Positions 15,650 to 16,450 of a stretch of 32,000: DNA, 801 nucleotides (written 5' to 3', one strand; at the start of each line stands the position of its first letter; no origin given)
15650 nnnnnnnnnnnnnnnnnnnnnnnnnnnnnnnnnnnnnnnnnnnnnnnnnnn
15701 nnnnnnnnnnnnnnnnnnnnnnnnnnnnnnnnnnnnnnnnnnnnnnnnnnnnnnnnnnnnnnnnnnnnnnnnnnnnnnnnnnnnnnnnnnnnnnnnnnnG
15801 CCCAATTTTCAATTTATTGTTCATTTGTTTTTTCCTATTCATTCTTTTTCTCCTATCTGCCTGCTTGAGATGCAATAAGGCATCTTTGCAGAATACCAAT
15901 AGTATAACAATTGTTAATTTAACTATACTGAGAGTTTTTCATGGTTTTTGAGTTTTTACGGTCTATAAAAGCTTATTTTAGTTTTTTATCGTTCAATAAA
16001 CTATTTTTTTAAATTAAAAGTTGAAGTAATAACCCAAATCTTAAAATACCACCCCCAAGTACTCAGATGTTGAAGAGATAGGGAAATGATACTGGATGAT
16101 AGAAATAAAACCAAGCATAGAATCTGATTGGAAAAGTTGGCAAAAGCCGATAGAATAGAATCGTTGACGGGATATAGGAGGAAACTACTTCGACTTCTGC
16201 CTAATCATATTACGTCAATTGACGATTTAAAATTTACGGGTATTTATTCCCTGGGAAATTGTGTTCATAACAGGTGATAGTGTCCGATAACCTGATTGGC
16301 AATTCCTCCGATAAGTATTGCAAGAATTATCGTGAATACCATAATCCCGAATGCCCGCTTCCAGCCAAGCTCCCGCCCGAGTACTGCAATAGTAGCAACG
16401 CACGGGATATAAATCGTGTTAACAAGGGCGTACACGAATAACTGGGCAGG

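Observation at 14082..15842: Unusual secreted protein: one CxxCH heme motif, four Big_2 domains and a His-rich tail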

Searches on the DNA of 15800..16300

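Call 60: search_rna_families(source=window, start=15800, end=16300, threshold=evalue, max_evalue=1)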
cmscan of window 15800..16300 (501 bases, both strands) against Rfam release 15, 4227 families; matches with E-value up to 1: 1.
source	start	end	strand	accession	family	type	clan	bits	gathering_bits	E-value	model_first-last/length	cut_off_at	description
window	15932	16013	+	RF04319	BTncRNA_FopS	Gene; sRNA;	-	22.8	56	0.34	1-71/71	no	Bacteroidetes FopS (family of paralogous sRNAs)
